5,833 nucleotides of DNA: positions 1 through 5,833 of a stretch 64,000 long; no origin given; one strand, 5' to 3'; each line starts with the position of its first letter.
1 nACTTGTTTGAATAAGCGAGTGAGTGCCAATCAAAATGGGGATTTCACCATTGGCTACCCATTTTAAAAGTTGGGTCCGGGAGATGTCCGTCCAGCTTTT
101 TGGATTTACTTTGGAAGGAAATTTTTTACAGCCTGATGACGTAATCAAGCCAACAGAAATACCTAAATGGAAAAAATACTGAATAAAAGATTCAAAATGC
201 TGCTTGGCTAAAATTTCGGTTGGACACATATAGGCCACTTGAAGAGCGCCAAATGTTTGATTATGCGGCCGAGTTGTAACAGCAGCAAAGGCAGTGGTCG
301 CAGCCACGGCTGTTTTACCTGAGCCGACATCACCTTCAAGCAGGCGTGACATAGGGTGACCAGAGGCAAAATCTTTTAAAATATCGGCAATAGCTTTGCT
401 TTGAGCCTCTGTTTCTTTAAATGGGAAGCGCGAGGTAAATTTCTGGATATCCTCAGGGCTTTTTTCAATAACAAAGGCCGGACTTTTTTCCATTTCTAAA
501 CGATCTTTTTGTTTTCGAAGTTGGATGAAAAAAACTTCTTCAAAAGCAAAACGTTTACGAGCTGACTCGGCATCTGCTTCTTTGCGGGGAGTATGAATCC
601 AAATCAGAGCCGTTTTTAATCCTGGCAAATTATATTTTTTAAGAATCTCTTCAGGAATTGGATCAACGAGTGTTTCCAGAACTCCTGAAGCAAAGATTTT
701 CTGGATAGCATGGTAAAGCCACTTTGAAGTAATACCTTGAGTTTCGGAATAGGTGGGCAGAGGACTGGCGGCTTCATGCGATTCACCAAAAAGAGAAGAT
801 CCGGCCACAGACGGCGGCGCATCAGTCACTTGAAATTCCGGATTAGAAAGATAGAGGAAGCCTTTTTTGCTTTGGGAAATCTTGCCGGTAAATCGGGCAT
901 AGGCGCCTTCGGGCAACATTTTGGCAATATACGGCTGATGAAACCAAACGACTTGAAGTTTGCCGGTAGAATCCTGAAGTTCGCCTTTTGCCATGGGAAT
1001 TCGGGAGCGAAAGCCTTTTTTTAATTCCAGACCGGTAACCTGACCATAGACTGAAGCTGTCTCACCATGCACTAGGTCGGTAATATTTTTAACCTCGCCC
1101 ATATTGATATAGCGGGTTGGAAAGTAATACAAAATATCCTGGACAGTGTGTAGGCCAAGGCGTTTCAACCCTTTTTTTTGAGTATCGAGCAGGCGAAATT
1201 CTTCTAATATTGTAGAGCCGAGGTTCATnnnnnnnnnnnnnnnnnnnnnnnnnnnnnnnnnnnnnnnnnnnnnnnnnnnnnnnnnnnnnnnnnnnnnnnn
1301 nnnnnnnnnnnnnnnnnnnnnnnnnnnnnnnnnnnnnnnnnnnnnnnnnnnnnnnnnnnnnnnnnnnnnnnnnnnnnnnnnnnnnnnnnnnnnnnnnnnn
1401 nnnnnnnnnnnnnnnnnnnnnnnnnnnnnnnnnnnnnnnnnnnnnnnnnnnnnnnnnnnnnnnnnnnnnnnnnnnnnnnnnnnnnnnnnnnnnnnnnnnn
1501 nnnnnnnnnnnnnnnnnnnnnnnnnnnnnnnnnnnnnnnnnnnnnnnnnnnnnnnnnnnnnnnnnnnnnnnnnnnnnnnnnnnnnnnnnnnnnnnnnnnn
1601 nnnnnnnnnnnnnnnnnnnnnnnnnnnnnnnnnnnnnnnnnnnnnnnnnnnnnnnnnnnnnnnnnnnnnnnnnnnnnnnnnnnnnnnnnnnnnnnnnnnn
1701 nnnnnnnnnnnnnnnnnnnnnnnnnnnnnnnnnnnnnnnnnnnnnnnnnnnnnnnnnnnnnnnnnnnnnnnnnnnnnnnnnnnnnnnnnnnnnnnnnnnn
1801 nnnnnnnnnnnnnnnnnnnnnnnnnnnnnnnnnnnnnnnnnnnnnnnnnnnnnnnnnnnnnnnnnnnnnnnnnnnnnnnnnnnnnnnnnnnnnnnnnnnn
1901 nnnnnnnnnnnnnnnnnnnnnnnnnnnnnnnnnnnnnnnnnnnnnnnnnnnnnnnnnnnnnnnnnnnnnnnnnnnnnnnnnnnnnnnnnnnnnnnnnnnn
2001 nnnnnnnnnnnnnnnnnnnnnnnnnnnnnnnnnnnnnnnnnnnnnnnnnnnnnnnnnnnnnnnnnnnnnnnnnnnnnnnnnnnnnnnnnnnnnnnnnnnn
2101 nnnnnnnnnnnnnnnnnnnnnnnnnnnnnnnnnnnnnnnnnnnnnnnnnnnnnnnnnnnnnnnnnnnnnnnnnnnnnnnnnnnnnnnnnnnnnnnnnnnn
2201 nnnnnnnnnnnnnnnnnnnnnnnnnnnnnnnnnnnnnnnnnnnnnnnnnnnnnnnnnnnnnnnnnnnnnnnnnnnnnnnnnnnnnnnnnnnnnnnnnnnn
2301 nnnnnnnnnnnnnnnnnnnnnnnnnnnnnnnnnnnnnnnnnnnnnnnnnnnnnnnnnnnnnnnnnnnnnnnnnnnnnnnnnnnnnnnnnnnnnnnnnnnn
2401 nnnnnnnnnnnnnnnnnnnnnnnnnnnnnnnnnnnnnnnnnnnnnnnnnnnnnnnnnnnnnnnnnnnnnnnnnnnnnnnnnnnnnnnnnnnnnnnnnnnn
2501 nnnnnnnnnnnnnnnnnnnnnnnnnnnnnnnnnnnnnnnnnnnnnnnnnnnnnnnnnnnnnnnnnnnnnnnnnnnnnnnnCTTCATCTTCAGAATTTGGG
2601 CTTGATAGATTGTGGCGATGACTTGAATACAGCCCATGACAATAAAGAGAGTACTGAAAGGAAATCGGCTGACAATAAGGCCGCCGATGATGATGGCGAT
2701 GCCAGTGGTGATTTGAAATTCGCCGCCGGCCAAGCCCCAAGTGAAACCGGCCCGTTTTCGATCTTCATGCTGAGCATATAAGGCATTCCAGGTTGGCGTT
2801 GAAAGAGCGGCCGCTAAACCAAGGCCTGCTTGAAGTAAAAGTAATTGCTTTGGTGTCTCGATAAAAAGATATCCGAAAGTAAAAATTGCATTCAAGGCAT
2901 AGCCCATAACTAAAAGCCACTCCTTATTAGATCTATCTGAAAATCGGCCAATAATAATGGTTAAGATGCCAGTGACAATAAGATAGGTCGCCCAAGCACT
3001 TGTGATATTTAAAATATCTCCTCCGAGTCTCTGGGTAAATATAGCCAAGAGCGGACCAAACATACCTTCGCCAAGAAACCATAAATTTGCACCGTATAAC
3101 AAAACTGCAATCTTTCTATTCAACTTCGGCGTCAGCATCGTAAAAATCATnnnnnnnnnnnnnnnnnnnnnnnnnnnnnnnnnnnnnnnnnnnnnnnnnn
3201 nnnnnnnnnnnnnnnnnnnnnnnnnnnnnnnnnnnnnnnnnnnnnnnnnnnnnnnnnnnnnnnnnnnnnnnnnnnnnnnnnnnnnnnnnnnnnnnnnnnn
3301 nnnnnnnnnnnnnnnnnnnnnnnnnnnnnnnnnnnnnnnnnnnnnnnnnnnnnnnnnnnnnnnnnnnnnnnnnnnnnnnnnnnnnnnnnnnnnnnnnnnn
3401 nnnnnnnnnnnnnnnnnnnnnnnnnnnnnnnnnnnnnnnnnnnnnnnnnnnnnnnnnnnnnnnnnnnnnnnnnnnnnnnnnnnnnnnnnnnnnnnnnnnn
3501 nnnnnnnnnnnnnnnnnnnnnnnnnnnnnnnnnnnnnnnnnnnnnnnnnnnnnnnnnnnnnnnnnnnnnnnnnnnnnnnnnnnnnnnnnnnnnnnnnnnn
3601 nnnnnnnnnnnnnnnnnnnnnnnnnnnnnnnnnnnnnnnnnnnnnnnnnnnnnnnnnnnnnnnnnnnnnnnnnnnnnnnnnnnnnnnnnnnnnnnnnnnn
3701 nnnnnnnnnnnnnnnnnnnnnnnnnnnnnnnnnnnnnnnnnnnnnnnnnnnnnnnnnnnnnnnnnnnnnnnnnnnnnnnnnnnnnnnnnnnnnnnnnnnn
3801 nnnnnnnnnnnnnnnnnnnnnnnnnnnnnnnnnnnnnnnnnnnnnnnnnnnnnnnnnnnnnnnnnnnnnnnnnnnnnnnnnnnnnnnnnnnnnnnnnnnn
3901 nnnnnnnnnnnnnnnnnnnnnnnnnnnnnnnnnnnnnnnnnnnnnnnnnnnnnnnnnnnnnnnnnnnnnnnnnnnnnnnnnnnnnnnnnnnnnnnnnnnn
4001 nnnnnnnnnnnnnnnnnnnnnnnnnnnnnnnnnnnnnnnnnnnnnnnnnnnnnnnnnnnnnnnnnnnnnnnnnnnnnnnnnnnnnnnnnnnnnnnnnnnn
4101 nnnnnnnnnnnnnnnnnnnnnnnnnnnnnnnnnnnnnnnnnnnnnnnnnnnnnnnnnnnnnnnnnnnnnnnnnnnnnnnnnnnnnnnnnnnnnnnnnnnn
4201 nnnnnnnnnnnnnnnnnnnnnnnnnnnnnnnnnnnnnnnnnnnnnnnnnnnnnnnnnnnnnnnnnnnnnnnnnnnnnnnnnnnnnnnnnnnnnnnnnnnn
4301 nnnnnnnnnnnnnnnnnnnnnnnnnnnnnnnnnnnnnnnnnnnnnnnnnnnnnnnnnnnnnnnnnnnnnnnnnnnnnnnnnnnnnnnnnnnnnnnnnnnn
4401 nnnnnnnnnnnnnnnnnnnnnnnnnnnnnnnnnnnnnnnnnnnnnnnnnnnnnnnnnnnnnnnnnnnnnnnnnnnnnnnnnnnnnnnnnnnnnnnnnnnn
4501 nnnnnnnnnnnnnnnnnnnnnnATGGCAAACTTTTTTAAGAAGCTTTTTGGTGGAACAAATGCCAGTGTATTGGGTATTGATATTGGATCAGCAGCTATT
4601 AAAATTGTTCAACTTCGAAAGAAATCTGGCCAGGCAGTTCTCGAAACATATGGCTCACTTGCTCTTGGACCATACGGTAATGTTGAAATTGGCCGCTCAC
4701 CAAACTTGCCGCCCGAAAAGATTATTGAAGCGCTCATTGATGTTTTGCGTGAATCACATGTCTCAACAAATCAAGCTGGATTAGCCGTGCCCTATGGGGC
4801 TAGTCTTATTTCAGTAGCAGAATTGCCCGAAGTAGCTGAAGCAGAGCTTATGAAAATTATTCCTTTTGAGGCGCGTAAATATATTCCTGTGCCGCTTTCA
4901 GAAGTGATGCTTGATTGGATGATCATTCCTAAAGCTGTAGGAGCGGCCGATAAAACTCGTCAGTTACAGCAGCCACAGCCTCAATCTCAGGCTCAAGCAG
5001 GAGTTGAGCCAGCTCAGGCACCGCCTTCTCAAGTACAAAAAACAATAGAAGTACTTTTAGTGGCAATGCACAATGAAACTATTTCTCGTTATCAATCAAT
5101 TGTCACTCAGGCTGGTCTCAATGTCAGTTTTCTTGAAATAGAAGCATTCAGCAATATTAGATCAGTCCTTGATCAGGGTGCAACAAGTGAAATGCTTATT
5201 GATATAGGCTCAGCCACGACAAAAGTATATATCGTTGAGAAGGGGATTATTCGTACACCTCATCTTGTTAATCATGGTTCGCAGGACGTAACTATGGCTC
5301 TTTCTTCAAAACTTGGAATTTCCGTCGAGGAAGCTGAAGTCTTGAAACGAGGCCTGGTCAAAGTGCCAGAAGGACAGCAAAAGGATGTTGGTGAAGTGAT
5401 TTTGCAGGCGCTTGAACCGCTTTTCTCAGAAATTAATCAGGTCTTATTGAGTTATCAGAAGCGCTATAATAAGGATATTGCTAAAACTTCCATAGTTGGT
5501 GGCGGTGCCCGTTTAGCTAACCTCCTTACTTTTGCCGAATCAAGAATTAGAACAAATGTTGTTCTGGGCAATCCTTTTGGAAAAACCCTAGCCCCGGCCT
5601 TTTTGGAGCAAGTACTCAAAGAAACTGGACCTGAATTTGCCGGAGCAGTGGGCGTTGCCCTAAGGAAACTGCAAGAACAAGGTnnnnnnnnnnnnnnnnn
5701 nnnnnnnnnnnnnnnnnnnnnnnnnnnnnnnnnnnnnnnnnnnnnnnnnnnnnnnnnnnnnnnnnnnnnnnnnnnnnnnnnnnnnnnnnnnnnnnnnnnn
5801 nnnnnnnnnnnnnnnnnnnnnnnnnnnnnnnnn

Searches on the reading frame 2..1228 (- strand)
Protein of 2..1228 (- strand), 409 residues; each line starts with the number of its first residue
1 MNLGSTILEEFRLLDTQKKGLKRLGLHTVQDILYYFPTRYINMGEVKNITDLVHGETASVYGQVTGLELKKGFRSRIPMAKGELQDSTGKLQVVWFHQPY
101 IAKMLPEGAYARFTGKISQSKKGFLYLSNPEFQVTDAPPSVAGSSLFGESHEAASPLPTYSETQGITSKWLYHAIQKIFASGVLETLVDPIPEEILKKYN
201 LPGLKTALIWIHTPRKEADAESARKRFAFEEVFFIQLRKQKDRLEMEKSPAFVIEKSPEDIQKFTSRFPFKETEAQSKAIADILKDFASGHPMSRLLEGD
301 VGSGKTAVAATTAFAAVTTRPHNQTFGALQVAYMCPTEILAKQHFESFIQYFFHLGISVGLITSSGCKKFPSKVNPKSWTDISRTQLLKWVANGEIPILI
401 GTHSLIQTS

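Call 97: search_protein_families(library=pfam, proteins=[window:2-1228:-], max_evalue=0.001)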
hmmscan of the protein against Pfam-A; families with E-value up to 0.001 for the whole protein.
window:2-1228:- (409 aa): 5 families
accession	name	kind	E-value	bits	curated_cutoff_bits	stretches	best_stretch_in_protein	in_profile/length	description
PF17191.10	RecG_wedge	-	4.7e-17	62.5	23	1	17-173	12-153/162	RecG wedge domain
PF00270.35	DEAD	-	9e-13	48.7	26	1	273-406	1-105/167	DEAD/DEAH box helicase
PF01336.31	tRNA_anti-codon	-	5.4e-09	36.3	27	1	59-133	2-73/75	OB-fold nucleic acid binding domain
PF04851.21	ResIII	-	0.00025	21.4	22.5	1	272-352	4-77/164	Type III restriction enzyme, res subunit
PF13191.12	AAA_16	-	0.00054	20.9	32.6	0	274-319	6-51/167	AAA ATPase domain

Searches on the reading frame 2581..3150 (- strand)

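Call 99: search_protein_families(library=pfam, proteins=[window:2581-3150:-], max_evalue=0.00001)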
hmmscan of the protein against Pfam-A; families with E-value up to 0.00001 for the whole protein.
window:2581-3150:- (190 aa): 1 family
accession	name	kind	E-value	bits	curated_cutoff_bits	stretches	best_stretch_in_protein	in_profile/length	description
PF07690.21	MFS_1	-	4.2e-18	65.8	33.4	1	23-181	7-166/347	Major Facilitator Superfamily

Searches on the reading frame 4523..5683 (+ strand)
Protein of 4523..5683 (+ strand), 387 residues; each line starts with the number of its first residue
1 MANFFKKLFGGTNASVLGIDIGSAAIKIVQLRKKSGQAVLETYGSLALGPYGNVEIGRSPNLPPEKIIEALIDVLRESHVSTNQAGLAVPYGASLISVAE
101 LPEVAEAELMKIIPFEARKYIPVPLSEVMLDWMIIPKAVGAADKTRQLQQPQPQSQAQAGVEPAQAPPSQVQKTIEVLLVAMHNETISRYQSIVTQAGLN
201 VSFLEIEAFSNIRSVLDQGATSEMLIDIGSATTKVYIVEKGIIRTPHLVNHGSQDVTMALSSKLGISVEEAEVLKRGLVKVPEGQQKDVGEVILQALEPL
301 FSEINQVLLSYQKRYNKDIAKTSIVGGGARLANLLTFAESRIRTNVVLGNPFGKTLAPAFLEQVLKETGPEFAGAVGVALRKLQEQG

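Call 99: search_protein_families(library=pfam, proteins=[window:4523-5683:+], max_evalue=0.00001)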
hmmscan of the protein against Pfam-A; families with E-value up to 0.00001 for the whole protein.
window:4523-5683:+ (387 aa): 3 families
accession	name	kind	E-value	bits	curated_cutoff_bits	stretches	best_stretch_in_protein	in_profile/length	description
PF11104.14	PilM_2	-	2.6e-34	119.1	27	2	172-382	123-339/340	Type IV pilus assembly protein PilM;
PF14450.12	FtsA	-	6.4e-15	56.1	31.8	1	224-377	1-127/127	Cell division protein FtsA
PF21522.3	MreB-like_C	-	4.4e-06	27.7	27.8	0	225-331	1-116/123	Archaeal actin homologue MreB-like, C-terminal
